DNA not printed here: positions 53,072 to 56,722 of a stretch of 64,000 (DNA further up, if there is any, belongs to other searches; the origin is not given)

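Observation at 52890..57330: Translationally coupled operon: trmH - 1116-aa membrane-anchored coiled-coil protein - DCC thiol oxidoreductase - metG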

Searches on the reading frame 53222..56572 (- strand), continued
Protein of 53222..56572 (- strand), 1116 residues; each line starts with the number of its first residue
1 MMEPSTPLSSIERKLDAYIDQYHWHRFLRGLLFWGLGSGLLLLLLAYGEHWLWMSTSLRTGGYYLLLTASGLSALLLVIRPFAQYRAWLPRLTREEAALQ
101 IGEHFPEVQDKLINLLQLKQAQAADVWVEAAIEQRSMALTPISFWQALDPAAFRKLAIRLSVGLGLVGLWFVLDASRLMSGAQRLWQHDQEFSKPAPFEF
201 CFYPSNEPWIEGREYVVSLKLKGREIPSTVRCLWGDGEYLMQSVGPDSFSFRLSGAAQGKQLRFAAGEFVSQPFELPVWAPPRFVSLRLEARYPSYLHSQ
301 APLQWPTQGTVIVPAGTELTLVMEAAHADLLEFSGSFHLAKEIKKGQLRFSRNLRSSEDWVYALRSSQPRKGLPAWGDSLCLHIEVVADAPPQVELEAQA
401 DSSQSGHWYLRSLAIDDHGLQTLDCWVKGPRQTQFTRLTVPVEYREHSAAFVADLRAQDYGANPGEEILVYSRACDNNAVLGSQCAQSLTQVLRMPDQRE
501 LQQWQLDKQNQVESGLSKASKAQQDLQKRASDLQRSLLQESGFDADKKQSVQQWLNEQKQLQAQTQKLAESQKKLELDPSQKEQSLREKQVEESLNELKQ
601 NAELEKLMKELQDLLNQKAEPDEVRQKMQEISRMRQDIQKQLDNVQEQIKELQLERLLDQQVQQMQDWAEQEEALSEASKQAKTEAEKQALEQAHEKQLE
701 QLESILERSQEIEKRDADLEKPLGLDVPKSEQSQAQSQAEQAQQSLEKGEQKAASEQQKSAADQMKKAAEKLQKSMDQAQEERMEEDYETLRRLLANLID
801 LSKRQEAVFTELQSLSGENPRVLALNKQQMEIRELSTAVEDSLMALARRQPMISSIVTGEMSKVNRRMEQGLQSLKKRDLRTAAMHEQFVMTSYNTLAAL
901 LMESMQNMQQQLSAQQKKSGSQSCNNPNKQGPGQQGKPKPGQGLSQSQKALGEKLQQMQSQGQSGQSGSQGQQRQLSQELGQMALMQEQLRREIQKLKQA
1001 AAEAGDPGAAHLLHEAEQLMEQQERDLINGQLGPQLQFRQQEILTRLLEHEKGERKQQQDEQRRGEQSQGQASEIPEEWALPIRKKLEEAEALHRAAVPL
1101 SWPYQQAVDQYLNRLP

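Call 23: search_protein_families(library=pfam, alignment_id=A1, max_evalue=0.01)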
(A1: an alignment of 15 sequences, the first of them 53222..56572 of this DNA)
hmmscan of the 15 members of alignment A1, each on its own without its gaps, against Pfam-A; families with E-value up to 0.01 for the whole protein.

A. member 1, window:53222-56572:- (1116 aa): 1 family
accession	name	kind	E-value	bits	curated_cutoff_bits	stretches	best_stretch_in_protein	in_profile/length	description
PF13779.11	DUF4175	-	0.00098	17.7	27.3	1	304-428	207-322/825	Domain of unknown function (DUF4175)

B. families by the number of members that match (of 15 scanned): 3 families
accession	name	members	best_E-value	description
PF13779.11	DUF4175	15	1.4e-12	Domain of unknown function (DUF4175)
PF13175.12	AAA_15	1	5.2e-12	AAA ATPase domain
PF01391.23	Collagen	1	0.0063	Collagen triple helix repeat (20 copies)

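Call 24: search_solved_structures(query=A1, max_evalue=1)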
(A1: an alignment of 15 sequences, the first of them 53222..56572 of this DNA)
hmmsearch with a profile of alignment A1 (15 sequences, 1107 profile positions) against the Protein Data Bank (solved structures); distinct sequences matched with E-value up to 1: 13.
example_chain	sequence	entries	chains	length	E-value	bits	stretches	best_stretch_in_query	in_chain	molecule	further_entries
8qae_A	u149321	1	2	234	0.0005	21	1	501-649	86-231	sc-apCC-6-SLLA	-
8a3k_UNK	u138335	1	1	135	0.0038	18.1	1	652-771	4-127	sc-apCC-4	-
6w2v_A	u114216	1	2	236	0.033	15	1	579-779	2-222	Junction 23 DHR14-DHR18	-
5j0k_A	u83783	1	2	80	0.038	14.8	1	506-574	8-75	designed protein 2L4HC2_23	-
6o0i_A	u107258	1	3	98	0.23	12.2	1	632-716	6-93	Design construct XAA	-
1p68_A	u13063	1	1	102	0.29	11.9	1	555-641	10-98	De novo designed protein S-824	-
3vjf_A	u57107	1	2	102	0.31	11.8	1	601-687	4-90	WA20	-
9o5w_B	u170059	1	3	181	0.34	11.7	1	548-630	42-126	Hemagglutinin HA2 chain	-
6nx2_A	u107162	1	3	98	0.49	11.1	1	632-709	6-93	Design construct AAA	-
5j2l_B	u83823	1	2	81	0.68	10.7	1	563-630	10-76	protein design 2L4HC2_11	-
9hs7_A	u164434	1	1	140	0.69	10.6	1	619-704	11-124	Transmembrane protein gp41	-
7zak_B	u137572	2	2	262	0.8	10.4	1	946-1007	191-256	MHC class II HLA-DP beta chain (DPB1*01:01)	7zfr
8w6b_C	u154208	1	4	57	0.94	10.2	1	505-553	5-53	RB1-inducible coiled-coil protein 1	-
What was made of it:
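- Tried and rejected: The family profile found only designed coiled coils (call 24).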

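Call 33: find_related_loci(query=A2, collection=genome_contigs, flank=7000)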
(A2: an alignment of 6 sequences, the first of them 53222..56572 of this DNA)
Query A2 (1116 aa) in genome_contigs; peptide patterns used: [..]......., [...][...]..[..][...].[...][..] (x = any residue, [..] = any of these).
599 stretches matched a pattern (row limit reached: there are more); 127 encode a relative of the query (tblastn E <= 1e-3); the best 80 are kept; 80 distinct loci.
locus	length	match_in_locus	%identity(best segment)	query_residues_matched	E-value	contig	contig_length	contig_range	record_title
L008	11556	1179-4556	33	9-1112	3e-174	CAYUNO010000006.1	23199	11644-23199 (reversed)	MAG TPA_asm: uncultured Flavobacteriaceae bacterium isolate binchicken_co393_172 genome assembly, contig: NODE_1358_leng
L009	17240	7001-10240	36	6-1053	2e-167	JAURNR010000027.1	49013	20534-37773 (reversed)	MAG: Bacteroidota bacterium isolate SFB_Poly_Co_105 k141_1687713, whole genome shotgun sequence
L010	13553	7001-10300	30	9-1115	1e-154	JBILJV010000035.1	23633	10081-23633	MAG: Bacteroidia bacterium isolate ME2017-06-18_3300042864_group7_bin145 Rohwer_bin1034_scaffold_976_c1, whole genome sh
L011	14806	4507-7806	31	9-1115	5e-154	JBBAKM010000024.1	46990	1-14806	MAG: Bacteroidia bacterium isolate EUL_037 ctg24-EUL_037, whole genome shotgun sequence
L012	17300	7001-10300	32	9-1115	4e-147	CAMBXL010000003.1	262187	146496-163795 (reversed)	MAG: Chitinophaga pinensis isolate GE-03apr19-118 genome assembly, contig: GE-03apr19-C8, whole genome shotgun sequence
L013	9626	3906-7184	31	14-1115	3e-144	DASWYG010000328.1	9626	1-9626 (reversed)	MAG TPA_asm: Bacteroidia bacterium isolate SMAG_U3705 k141_454840, whole genome shotgun sequence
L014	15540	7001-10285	30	11-1115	1e-138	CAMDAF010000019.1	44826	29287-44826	MAG: Chitinophaga pinensis isolate MH-08apr19-138 genome assembly, contig: MH-08apr19-C1820, whole genome shotgun sequen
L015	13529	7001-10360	32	14-1112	7e-129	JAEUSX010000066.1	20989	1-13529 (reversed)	MAG: Flavobacteriales bacterium isolate new MAG-314 k141_3836263, whole genome shotgun sequence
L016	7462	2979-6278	28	14-1112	3e-128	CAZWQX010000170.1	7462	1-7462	MAG TPA_asm: uncultured Cryomorphaceae bacterium isolate SRP135972_co2_13 genome assembly, contig: NODE_14262_length_746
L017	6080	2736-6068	29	1-1115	2e-126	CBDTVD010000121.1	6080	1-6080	MAG TPA_asm: uncultured bacterium isolate ERR2431955_binner13_Refined_74 genome assembly, contig: ERZ23878311.11515, who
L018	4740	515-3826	28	10-1115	8e-118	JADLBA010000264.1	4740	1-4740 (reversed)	MAG: Crocinitomicaceae bacterium isolate SJ145 c_000001627508, whole genome shotgun sequence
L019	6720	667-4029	30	10-1115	7e-116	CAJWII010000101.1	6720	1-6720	MAG TPA_asm: uncultured Flavobacteriales bacterium isolate ERR315863_bin.45_MetaBAT_v2.12.1_MAG genome assembly, contig:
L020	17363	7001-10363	30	10-1115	1e-115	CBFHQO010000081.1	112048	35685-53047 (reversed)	MAG: uncultured Flavobacteriales bacterium isolate AGTU_57_bin_33_orig genome assembly, contig: AGTU_57_bin_33_orig_AGTU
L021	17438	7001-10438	27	14-1112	8e-112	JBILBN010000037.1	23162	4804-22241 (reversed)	MAG: Chitinophagaceae bacterium isolate ME2016-06-02_3300042429_group7_bin47 Rohwer_bin497_scaffold_659_c1, whole genome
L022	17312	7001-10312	26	14-1112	9e-111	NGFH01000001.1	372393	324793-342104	MAG: Bacteroidetes bacterium 2013_40CM_41_45 2013_40cm_scaffold_4, whole genome shotgun sequence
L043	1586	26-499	99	959-1116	2e-92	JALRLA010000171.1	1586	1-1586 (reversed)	MAG: Bacteroidia bacterium isolate YM.31 YM_1166672, whole genome shotgun sequence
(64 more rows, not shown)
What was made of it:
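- The giant-ybeY linkage spans loci labelled Flavobacteriaceae, Cyclobacteriaceae, Bacteroidales and Saprospiraceae, among others (call 33).
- Tried and rejected: A 6-sequence alignment worked (call 33).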

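Call 39: search_protein_families(library=pfam, proteins=[L012:3700-4758:+, L012:4755-6155:-, L012:6159-6761:-, L012:10312-10980:+, L012:10973-15739:-, L012:15776-16468:-, L012:16481-17194:-, L012:2677-3696:+], max_evalue=0.001)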
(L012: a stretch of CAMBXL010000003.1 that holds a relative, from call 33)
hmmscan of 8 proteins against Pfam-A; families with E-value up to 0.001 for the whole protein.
L012:3700-4758:+ (352 aa): 1 family
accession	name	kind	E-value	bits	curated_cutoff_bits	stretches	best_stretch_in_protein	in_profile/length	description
PF07642.17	BBP2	-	1.1e-67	229.2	26.2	1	30-340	2-323/339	Putative beta-barrel porin-2, OmpL-like. bbp2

L012:4755-6155:- (466 aa): 11 families
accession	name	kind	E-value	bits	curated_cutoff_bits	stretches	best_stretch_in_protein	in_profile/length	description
PF05958.17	tRNA_U5-meth_tr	-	4.6e-22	79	23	1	286-465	169-356/357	tRNA (Uracil-5-)-methyltransferase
PF13847.12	Methyltransf_31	-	1.3e-10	41.6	27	1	319-397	3-81/145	Methyltransferase domain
PF01938.26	TRAM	-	4.6e-10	39.6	21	1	8-60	9-59/61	TRAM domain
PF05175.20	MTS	-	7.8e-07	29.3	23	1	320-417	32-128/170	Methyltransferase small domain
PF13649.12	Methyltransf_25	-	1e-05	26.6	27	1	323-379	1-58/97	Methyltransferase domain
PF09445.16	Methyltransf_15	-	1.8e-05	24.8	22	1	322-403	3-84/165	RNA cap guanine-N2 methyltransferase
PF06325.19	PrmA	-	6e-05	23.1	22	1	316-396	158-232/296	Ribosomal protein L11 methyltransferase (PrmA)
PF03602.21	Cons_hypoth95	-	6.7e-05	23.1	24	1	320-429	42-157/182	Conserved hypothetical protein 95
PF01135.25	PCMT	-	8.6e-05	22.8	20.3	1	278-375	32-132/210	Protein-L-isoaspartate(D-aspartate) O-methyltransferase (PCMT)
PF01728.25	FtsJ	-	0.00052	20.4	24.1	1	303-397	5-98/181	FtsJ-like methyltransferase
PF02475.24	TRM5-TYW2_MTfase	-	0.0007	20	28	0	316-395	33-109/164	TRM5/TYW2 methyltransferase domain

L012:6159-6761:- (200 aa): 4 families
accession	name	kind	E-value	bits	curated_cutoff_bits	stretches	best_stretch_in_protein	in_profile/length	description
PF03190.21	Thioredox_DsbH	-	1.4e-11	45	27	1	69-133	16-81/163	Protein of unknown function, DUF255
PF13899.12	Thioredoxin_7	-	1e-05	26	27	1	74-167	1-79/83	Thioredoxin-like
PF13098.12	Thioredoxin_2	-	1.3e-05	25.9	27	1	86-193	2-103/104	Thioredoxin-like domain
PF00085.26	Thioredoxin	-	0.00016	22.1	23.5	0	79-110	7-39/103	Thioredoxin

L012:10312-10980:+ (222 aa): 1 family
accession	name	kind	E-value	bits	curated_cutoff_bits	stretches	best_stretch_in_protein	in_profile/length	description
PF00814.31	TsaD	-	3.5e-28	99.5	24.8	1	33-125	28-121/264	tRNA N6-adenosine threonylcarbamoyltransferase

L012:10973-15739:- (1588 aa): 2 families
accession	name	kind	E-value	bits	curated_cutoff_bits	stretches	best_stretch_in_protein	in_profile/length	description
PF00082.27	Peptidase_S8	-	4.6e-27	95.5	21.8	1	185-442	2-288/288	Subtilase family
PF18962.6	Por_Secre_tail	-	9.1e-11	42.3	27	1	1512-1578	1-67/75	Secretion system C-terminal sorting domain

L012:15776-16468:- (230 aa): 3 families
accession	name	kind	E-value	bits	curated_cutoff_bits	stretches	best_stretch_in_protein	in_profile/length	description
PF00072.30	Response_reg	-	6.9e-20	71.7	30.2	1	7-119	1-109/111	Response regulator receiver domain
PF00196.25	GerE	-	1.9e-18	66.3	23.5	1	166-221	2-57/57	Bacterial regulatory proteins, luxR family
PF08281.18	Sigma70_r4_2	-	1.7e-06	28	25.7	1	163-209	7-54/54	Sigma-70, region 4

L012:16481-17194:- (237 aa): 2 families
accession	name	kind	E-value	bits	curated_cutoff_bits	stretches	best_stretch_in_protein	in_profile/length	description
PF07730.19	HisKA_3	-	7.5e-11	42.9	24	1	43-106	1-66/68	Histidine kinase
PF02518.31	HATPase_c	-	1.2e-09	39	26.4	1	149-236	4-109/111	Histidine kinase-, DNA gyrase B-, and HSP90-like ATPase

L012:2677-3696:+ (339 aa): 1 family
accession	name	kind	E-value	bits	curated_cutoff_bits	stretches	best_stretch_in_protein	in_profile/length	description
PF00248.27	Aldo_ket_red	-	6e-78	262.3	24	1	15-307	1-290/291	Aldo/keto reductase family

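Call 45: search_protein_representatives(alignment_id=A1)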
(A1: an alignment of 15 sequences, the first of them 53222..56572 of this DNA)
Query: 15 sequences, 1107 profile positions. Proteins with E-value up to 0.001 (for the whole library): 15799; up to 1e-10: 10264; up to 1e-30: 3243. The best 150 are listed.
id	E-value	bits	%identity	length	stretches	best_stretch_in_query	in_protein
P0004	0.0e+00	1338.9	-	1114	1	4-1105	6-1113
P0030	0.0e+00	1294.5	-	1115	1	3-1106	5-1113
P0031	0.0e+00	1285.7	-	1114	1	3-1105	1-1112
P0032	0.0e+00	1284.5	-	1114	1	3-1106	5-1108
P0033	0.0e+00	1274.0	-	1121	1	3-1104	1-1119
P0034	0.0e+00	1270.6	-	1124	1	4-1105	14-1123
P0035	0.0e+00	1255.2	-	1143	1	3-1106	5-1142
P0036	0.0e+00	1255.2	-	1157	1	4-1106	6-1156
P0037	0.0e+00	1246.2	-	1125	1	4-1105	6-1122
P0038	0.0e+00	1239.3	-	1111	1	3-1105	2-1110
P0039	0.0e+00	1238.8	-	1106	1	6-1106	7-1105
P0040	0.0e+00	1237.3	-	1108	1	5-1105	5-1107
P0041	0.0e+00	1215.7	-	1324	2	4-781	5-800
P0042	0.0e+00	1215.0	-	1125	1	4-1105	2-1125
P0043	0.0e+00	1213.7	-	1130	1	4-1105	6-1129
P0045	0.0e+00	1208.8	-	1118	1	3-1105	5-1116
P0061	0.0e+00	1172.3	-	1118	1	5-1103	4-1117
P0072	0.0e+00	1157.3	-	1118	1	5-1106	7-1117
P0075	0.0e+00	1154.6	-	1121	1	3-1106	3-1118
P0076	0.0e+00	1154.4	-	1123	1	5-1104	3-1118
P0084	0.0e+00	1145.9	-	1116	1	4-1106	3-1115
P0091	0.0e+00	1140.4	-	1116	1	3-1105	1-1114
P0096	0.0e+00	1136.5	-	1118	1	4-1102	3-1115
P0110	0.0e+00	1121.7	-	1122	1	3-1105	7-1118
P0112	0.0e+00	1118.3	-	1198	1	4-1106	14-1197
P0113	0.0e+00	1118.0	-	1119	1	3-1105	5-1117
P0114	0.0e+00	1116.7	-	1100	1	8-1106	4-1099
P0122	0.0e+00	1109.7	-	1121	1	4-1104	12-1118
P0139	0.0e+00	1099.0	-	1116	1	5-1105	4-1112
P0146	0.0e+00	1093.3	-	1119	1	3-1106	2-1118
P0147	0.0e+00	1093.1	-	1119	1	3-1106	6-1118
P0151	0.0e+00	1090.0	-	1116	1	7-1103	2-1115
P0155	0.0e+00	1085.7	-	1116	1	4-1105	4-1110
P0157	0.0e+00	1083.4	-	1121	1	3-1106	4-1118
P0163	0.0e+00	1078.1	-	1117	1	6-1104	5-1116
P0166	0.0e+00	1077.8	-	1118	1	7-1106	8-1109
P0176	0.0e+00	1071.0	-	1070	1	44-1105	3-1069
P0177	0.0e+00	1070.1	-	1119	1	4-1104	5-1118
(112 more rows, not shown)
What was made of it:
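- More than 150 mutually diverged representatives (<50% identity to each other) align end to end with the same length (call 45).
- Tried and rejected: The exhaustive profile search was needed (call 45).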
